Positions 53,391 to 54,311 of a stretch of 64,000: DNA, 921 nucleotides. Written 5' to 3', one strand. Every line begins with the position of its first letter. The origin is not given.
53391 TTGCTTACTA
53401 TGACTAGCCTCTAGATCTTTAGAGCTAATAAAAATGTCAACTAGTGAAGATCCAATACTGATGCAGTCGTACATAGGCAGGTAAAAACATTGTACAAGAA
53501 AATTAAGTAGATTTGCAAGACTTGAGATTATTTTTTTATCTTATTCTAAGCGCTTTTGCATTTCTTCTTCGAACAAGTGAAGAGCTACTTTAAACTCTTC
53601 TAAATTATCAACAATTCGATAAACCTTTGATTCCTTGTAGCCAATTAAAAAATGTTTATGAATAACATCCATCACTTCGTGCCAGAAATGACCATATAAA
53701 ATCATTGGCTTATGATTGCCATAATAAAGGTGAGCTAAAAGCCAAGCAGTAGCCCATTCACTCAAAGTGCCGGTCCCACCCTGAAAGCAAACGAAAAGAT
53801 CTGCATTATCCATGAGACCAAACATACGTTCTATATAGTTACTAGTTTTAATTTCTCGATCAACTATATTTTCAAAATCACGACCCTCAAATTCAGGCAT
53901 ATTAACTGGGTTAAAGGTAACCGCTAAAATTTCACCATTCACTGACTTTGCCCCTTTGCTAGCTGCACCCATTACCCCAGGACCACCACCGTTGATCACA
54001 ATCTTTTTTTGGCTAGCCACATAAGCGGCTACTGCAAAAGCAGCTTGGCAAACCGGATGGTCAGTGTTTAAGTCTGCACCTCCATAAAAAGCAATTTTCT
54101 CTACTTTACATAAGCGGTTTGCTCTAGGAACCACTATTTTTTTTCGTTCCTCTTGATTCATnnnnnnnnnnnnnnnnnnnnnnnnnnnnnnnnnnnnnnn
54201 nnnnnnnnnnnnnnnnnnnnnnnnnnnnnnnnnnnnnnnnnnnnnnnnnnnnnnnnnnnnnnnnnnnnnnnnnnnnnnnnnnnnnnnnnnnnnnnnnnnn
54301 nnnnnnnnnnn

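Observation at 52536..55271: LOG - Rpe-like - RpiB - PfkB kinase cluster, a putative nucleotide-ribose salvage route into the pentose-phosphate pathway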

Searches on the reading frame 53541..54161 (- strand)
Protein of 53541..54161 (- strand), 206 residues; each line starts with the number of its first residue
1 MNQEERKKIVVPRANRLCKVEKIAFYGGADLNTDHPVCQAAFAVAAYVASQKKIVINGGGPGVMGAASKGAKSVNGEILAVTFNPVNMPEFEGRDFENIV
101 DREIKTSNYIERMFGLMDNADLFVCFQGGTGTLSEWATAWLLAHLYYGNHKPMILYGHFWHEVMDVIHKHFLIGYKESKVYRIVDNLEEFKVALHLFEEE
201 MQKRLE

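Call 3: search_protein_families(library=pfam, proteins=[window:53541-54161:-], max_evalue=0.01)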
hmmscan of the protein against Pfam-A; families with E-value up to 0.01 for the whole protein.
window:53541-54161:- (206 aa): 2 families
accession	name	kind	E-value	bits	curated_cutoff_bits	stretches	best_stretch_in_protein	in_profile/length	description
PF18306.6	LDcluster4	-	2.9e-15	56.6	26.3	1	26-142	7-116/151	SLOG cluster4 family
PF03641.19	Lysine_decarbox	-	1.3e-11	45.3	27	1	64-188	1-125/131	Possible lysine decarboxylase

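Call 4: search_protein_families(library=ncbifam, proteins=[window:53541-54161:-], max_evalue=0.01)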
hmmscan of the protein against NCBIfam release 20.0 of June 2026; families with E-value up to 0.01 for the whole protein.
window:53541-54161:- (206 aa): 3 families
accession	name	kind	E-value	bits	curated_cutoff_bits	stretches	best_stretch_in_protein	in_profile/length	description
TIGR00730.1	TIGR00730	subfamily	1.8e-13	50.6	96.35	1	22-186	2-167/178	TIGR00730 family Rossman fold protein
TIGR00725.1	TIGR00725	hypoth_equivalog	5.2e-13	48.8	106.9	1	23-144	4-116/159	TIGR00725 family protein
NF058542.1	CtkRMPhLog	equivalog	4.6e-09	36.5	300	1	36-160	16-136/177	cytokinin riboside 5'-monophosphate phosphoribohydrolase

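Call 7: find_encoding_contigs(protein=window:53541-54161:-, flank=10000, max_places=10)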
Protein window:53541-54161:- (206 aa): 2 contigs read that carry it; 1 place shown.
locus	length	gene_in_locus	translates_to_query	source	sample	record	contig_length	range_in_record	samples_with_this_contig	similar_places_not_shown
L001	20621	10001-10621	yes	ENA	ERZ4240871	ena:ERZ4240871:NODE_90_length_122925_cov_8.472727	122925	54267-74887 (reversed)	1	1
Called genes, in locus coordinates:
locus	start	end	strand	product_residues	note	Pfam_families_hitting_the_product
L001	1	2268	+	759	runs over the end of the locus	PF01138:RNase_PH, PF03725:RNase_PH_C (faint), PF03726:PNPase, PF01138:RNase_PH, PF00013:KH_1, PF00575:S1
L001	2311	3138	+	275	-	-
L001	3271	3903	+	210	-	PF00081:Sod_Fe_N, PF02777:Sod_Fe_C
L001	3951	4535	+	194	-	PF13482:RNase_H_2 (weak)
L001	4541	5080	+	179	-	PF00293:NUDIX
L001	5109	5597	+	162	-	PF00293:NUDIX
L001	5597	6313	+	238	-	PF02463:SMC_N, PF00005:ABC_tran, PF00004:AAA (faint), PF13304:AAA_21 (weak)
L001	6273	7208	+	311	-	PF01458:SUFBD_core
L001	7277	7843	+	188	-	PF01931:NTPase_I-T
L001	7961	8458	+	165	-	-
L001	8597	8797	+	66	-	-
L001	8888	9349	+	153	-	PF02502:LacAB_rpiB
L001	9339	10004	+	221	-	PF00834:Ribul_P_3_epim, PF01729:QRPTase_C (weak)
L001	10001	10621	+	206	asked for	PF18306:LDcluster4, PF03641:Lysine_decarbox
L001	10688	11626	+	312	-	PF00294:PfkB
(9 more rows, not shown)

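Call 8: find_homologous_proteins(query=window:53541-54161:-, max_evalue=0.00001)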
Query window:53541-54161:- (206 aa): 742 proteins with E <= 0.00001 among 850 candidates; the best 120 are listed.
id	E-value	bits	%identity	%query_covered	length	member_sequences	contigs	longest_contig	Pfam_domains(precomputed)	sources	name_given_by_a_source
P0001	6.8e-137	472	100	100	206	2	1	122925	PF18306.7,PF03641.20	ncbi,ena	-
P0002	5.1e-124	430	90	100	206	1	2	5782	PF18306.7,PF03641.20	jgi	jgi:uncharacterized protein (TIGR00725 family)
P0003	8.7e-121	419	88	99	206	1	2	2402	PF18306.7,PF03641.20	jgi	jgi:uncharacterized protein (TIGR00725 family)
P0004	3.9e-120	417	86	100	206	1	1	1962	PF18306.7,PF03641.20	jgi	-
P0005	4.4e-120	417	87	99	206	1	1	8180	PF18306.7,PF03641.20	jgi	jgi:uncharacterized protein (TIGR00725 family)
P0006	6.3e-117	407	82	100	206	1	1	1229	PF18306.7,PF03641.20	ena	-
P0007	2.6e-116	405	85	100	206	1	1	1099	PF18306.7,PF03641.20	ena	-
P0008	7.6e-116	403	83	100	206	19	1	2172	PF18306.7,PF03641.20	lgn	-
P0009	1.3e-115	402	82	100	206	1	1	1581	PF18306.7,PF03641.20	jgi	-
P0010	1.7e-115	402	83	100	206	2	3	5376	PF18306.7,PF03641.20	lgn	-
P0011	1.7e-109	382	79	100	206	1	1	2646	PF18306.7,PF03641.20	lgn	-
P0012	3.8e-109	381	77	100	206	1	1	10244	PF18306.7,PF03641.20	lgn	-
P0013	2.0e-108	379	78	98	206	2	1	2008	PF18306.7,PF03641.20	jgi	-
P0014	4.2e-108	378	78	100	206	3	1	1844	PF18306.7,PF03641.20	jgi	-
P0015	1.4e-106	373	77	98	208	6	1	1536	PF18306.7,PF03641.20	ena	-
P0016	1.6e-103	363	74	99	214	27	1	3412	PF18306.7,PF03641.20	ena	-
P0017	3.6e-103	362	74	100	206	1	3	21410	PF18306.7,PF03641.20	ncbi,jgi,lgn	jgi:uncharacterized protein (TIGR00725 family)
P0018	4.5e-101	355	74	100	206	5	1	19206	PF18306.7,PF03641.20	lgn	-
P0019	5.7e-100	351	73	100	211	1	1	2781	PF18306.7,PF03641.20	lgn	-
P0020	2.1e-98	346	72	96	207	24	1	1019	PF18306.7,PF03641.20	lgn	-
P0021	1.4e-97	344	74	97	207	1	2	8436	PF18306.7,PF03641.20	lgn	-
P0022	1.7e-97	343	73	99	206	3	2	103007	PF18306.7,PF03641.20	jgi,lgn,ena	-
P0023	1.9e-96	340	73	96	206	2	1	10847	PF18306.7,PF03641.20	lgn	-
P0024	2.6e-96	339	72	96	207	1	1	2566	PF18306.7,PF03641.20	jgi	jgi:uncharacterized protein (TIGR00725 family)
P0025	3.3e-96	339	71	96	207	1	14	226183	PF18306.7,PF03641.20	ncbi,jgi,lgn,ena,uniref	ncbi:hypothetical protein SDC9_110615 [bioreactor metagenome]|jgi:uncharacterized protein (TIGR00730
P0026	3.6e-96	339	71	97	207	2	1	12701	PF18306.7,PF03641.20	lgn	-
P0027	6.2e-96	338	73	96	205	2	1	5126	PF18306.7,PF03641.20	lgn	-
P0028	6.9e-96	338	71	96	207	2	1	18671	PF18306.7,PF03641.20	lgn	-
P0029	9.1e-96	338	71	96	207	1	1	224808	PF18306.7,PF03641.20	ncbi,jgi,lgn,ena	-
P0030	1.0e-95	337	73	100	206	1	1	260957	PF18306.7,PF03641.20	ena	-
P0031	3.7e-95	336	72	96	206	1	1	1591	PF18306.7,PF03641.20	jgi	jgi:hypothetical protein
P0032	8.4e-95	334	70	98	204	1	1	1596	PF18306.7,PF03641.20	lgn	-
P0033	1.1e-94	334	69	99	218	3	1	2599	PF18306.7,PF03641.20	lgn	-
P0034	1.5e-94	334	71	96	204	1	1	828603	PF18306.7,PF03641.20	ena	-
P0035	2.0e-94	333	70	96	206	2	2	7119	PF18306.7,PF03641.20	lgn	-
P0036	2.6e-94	333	71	96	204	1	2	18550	PF18306.7,PF03641.20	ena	-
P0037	2.8e-94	333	72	96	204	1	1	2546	PF18306.7,PF03641.20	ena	-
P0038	3.4e-94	333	71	96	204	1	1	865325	PF18306.7,PF03641.20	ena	-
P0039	5.3e-94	332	70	96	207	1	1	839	PF18306.7,PF03641.20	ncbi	-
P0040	5.6e-94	332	71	96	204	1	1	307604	PF18306.7,PF03641.20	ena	-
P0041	7.2e-94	331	70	96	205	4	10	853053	PF18306.7,PF03641.20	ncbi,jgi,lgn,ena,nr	ncbi:MAG: hypothetical protein UT13_C0001G0179 [Candidatus Pacebacteria bacterium GW2011_GWF2_38_9]|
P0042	1.7e-93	330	69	96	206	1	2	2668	PF18306.7,PF03641.20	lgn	-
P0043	2.0e-93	330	70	96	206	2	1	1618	PF18306.7,PF03641.20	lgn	-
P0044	2.3e-93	330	70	96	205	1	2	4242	PF18306.7,PF03641.20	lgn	-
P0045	2.6e-93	330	70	96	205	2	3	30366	PF18306.7,PF03641.20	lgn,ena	-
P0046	3.2e-93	329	70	96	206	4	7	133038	PF18306.7,PF03641.20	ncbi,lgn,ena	-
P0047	4.2e-93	329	70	96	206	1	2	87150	PF18306.7,PF03641.20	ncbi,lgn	-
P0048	4.8e-93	329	70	96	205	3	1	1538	PF18306.7,PF03641.20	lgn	-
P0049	4.8e-93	329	69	100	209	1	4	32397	PF18306.7,PF03641.20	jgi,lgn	-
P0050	5.8e-93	328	71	96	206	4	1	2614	PF18306.7,PF03641.20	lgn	-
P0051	6.0e-93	328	68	99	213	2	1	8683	PF18306.7,PF03641.20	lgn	-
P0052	1.8e-92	327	70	96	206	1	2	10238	PF18306.7,PF03641.20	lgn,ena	-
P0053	2.2e-92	327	70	96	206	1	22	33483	PF18306.7,PF03641.20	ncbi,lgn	-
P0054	3.1e-92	326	70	96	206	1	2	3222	PF18306.7,PF03641.20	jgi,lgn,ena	-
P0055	5.6e-92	325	68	99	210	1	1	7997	PF18306.7,PF03641.20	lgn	-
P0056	9.0e-92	325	69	96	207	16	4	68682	PF18306.7,PF03641.20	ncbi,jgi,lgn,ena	-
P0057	1.6e-89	317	68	96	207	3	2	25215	PF18306.7,PF03641.20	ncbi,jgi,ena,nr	ncbi:MAG TPA: LOG family protein [Candidatus Woesebacteria bacterium]|nr:LOG family protein [Candida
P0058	7.9e-89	315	67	96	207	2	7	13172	PF18306.7,PF03641.20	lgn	-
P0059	9.7e-84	298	65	97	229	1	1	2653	PF18306.7,PF03641.20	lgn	-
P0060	1.9e-83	297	61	97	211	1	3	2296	PF18306.7,PF03641.20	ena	-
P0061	3.7e-83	296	63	98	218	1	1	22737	PF18306.7,PF03641.20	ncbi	-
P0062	5.9e-83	296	64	97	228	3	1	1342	PF18306.7,PF03641.20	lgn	-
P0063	1.0e-82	295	65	98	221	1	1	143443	PF18306.7,PF03641.20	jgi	jgi:uncharacterized protein (TIGR00730 family)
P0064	1.4e-82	295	61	98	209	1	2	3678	PF18306.7,PF03641.20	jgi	jgi:hypothetical protein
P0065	1.6e-82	294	63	97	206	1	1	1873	PF18306.7,PF03641.20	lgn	-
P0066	5.7e-82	293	64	97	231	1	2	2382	PF18306.7,PF03641.20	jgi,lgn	jgi:uncharacterized protein (TIGR00730 family)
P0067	7.3e-82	292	63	97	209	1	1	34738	PF18306.7,PF03641.20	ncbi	-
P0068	8.4e-82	292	62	97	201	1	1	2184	PF18306.7,PF03641.20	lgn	-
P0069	1.5e-81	291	62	97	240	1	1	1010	PF18306.7,PF03641.20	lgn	-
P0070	1.6e-81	291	64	97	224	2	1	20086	PF18306.7,PF03641.20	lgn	-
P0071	2.3e-81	291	60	97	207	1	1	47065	PF18306.7,PF03641.20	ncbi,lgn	-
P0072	3.4e-81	290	64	97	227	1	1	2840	PF18306.7,PF03641.20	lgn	-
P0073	3.5e-81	290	62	95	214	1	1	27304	PF18306.7,PF03641.20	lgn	-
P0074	4.2e-81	290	62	97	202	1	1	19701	PF18306.7,PF03641.20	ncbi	-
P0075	4.9e-81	290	63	88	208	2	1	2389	PF18306.7,PF03641.20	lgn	-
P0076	1.0e-80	288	62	97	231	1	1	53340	PF18306.7,PF03641.20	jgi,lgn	-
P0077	1.4e-80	288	62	97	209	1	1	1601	PF18306.7,PF03641.20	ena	-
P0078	1.8e-80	288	61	97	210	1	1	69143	PF18306.7,PF03641.20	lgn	-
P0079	1.8e-80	288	63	97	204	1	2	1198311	PF18306.7,PF03641.20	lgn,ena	-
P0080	2.0e-80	288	64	97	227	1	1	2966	PF18306.7,PF03641.20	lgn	-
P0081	2.1e-80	287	62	97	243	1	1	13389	PF18306.7,PF03641.20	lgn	-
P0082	2.2e-80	287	61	96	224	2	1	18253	PF18306.7,PF03641.20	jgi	jgi:uncharacterized protein (TIGR00730 family)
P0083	3.1e-80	287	63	98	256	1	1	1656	PF18306.7,PF03641.20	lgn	-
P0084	3.9e-80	287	64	97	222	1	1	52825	PF18306.7,PF03641.20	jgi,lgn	jgi:hypothetical protein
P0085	6.1e-80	286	60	98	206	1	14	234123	PF18306.7,PF03641.20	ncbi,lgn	-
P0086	7.3e-80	286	62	97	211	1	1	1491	PF18306.7,PF03641.20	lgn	-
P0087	8.4e-80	286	65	89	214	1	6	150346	PF18306.7,PF03641.20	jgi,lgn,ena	jgi:uncharacterized protein (TIGR00725 family)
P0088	8.4e-80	285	61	94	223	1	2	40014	PF18306.7,PF03641.20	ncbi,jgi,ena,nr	ncbi:MAG: hypothetical protein GW941_02015 [Candidatus Pacebacteria bacterium]|nr:hypothetical prote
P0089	9.2e-80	285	60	95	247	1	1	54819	PF18306.7,PF03641.20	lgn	-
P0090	9.8e-80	285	59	97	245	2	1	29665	PF18306.7,PF03641.20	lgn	-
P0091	9.8e-80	285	60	97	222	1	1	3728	PF18306.7,PF03641.20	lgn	-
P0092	1.1e-79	285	60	97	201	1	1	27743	PF18306.7,PF03641.20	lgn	-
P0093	1.2e-79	285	63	98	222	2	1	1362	PF18306.7,PF03641.20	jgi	jgi:uncharacterized protein (TIGR00725 family)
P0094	1.2e-79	285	60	97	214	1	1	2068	PF18306.7,PF03641.20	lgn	-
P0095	1.6e-79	285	62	96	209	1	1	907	PF18306.7,PF03641.20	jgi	jgi:uncharacterized protein (TIGR00725 family)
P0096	1.8e-79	284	79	73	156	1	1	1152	PF18306.7,PF03641.20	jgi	jgi:predicted Rossmann-fold nucleotide-binding protein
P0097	2.0e-79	284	62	94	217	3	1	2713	PF18306.7,PF03641.20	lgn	-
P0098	2.2e-79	284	60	97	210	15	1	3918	PF18306.7,PF03641.20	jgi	-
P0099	2.7e-79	284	61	97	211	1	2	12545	PF18306.7,PF03641.20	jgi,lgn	jgi:uncharacterized protein (TIGR00730 family)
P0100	2.9e-79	284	61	98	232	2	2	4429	PF18306.7,PF03641.20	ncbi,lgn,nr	ncbi:LOG family protein [Candidatus Woesebacteria bacterium]|nr:LOG family protein [Candidatus Woese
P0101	3.0e-79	284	62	97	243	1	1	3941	PF18306.7,PF03641.20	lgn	-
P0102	3.0e-79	284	61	98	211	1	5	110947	PF18306.7,PF03641.20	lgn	-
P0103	3.3e-79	284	61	97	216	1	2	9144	PF18306.7,PF03641.20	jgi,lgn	-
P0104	3.4e-79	284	60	97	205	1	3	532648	PF18306.7,PF03641.20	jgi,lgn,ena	-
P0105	3.7e-79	283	61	99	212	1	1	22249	PF18306.7,PF03641.20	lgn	-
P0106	3.8e-79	283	60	99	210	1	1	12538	PF18306.7,PF03641.20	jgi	jgi:uncharacterized protein (TIGR00725 family)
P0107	3.9e-79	283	65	92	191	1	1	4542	PF18306.7,PF03641.20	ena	-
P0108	4.3e-79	283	62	97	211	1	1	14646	PF18306.7,PF03641.20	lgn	-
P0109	4.5e-79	283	63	95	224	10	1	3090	PF18306.7,PF03641.20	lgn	-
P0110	5.2e-79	283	60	97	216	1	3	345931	PF18306.7,PF03641.20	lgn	-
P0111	5.2e-79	283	60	98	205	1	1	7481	PF18306.7,PF03641.20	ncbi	-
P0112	5.4e-79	283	64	96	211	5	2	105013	PF18306.7,PF03641.20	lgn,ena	-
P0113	5.8e-79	283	63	95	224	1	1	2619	PF18306.7,PF03641.20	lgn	-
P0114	6.1e-79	283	60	97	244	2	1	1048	PF18306.7,PF03641.20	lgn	-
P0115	7.2e-79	282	65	92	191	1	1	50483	PF18306.7,PF03641.20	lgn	-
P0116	7.4e-79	282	63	95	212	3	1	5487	PF18306.7,PF03641.20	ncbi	-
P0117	7.9e-79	282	62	97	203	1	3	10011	PF18306.7,PF03641.20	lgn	-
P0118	7.9e-79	282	66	91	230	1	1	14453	PF18306.7,PF03641.20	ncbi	ncbi:MAG TPA: LOG family protein, partial [Patescibacteria group bacterium]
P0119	8.0e-79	282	63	97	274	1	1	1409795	PF18306.7,PF03641.20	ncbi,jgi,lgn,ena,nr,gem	ncbi:MAG TPA: LOG family protein [Vitreimonas sp.]|nr:LOG family protein [Vitreimonas sp.]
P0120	8.3e-79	282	61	97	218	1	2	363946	PF18306.7,PF03641.20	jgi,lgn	jgi:uncharacterized protein (TIGR00730 family)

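Call 10: search_solved_structures(query=A1, max_evalue=0.01, show_alignments=3)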
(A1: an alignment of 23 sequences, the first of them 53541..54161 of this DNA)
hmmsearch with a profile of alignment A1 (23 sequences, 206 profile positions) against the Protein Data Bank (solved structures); distinct sequences matched with E-value up to 0.01: 21.
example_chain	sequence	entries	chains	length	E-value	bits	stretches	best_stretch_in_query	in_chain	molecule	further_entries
5wq3_A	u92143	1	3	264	9.5e-18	67.8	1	18-183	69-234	Cytokinin riboside 5'-monophosphate phosphoribohydrolase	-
9us2_A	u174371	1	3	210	1.4e-16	64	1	19-192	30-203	Cytokinin riboside 5'-monophosphate phosphoribohydrolase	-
1wek_A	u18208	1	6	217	3e-15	59.6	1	14-192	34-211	hypothetical protein TT1465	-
5zi9_A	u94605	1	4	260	1.2e-14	57.7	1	20-188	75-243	Cytokinin riboside 5'-monophosphate phosphoribohydrolase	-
1weh_A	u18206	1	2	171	9e-13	51.5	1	20-192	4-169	Conserved hypothetical protein TT1887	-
3qua_A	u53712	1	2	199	1.1e-10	44.8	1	33-158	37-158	Putative uncharacterized protein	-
7w2i_B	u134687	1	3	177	6.5e-09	38.9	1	20-152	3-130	Cytokinin riboside 5'-monophosphate phosphoribohydrolase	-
7w2i_A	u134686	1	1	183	6.6e-09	38.9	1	20-152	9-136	Cytokinin riboside 5'-monophosphate phosphoribohydrolase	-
5zbj_A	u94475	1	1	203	1e-08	38.3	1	17-152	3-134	Putative cytokinin riboside 5'-monophosphate phosphoribohydrolase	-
5zbk_A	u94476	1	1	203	9.4e-08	35.1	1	17-152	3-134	Putative cytokinin riboside 5'-monophosphate phosphoribohydrolase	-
3sbx_A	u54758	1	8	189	2.8e-07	33.6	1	20-152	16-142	Putative uncharacterized protein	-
1rcu_A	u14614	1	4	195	2.4e-06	30.6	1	18-139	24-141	conserved hypothetical protein VT76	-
5its_A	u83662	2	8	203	5.2e-06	29.5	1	16-168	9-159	Cytokinin riboside 5'-monophosphate phosphoribohydrolase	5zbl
6y01_AAA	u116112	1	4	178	1.2e-05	28.3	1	35-136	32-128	p450 cytochrome, putative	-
2a33_A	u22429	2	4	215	0.00022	24.1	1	11-191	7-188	hypothetical protein | Uncharacterized protein At2g37210/T2N18.3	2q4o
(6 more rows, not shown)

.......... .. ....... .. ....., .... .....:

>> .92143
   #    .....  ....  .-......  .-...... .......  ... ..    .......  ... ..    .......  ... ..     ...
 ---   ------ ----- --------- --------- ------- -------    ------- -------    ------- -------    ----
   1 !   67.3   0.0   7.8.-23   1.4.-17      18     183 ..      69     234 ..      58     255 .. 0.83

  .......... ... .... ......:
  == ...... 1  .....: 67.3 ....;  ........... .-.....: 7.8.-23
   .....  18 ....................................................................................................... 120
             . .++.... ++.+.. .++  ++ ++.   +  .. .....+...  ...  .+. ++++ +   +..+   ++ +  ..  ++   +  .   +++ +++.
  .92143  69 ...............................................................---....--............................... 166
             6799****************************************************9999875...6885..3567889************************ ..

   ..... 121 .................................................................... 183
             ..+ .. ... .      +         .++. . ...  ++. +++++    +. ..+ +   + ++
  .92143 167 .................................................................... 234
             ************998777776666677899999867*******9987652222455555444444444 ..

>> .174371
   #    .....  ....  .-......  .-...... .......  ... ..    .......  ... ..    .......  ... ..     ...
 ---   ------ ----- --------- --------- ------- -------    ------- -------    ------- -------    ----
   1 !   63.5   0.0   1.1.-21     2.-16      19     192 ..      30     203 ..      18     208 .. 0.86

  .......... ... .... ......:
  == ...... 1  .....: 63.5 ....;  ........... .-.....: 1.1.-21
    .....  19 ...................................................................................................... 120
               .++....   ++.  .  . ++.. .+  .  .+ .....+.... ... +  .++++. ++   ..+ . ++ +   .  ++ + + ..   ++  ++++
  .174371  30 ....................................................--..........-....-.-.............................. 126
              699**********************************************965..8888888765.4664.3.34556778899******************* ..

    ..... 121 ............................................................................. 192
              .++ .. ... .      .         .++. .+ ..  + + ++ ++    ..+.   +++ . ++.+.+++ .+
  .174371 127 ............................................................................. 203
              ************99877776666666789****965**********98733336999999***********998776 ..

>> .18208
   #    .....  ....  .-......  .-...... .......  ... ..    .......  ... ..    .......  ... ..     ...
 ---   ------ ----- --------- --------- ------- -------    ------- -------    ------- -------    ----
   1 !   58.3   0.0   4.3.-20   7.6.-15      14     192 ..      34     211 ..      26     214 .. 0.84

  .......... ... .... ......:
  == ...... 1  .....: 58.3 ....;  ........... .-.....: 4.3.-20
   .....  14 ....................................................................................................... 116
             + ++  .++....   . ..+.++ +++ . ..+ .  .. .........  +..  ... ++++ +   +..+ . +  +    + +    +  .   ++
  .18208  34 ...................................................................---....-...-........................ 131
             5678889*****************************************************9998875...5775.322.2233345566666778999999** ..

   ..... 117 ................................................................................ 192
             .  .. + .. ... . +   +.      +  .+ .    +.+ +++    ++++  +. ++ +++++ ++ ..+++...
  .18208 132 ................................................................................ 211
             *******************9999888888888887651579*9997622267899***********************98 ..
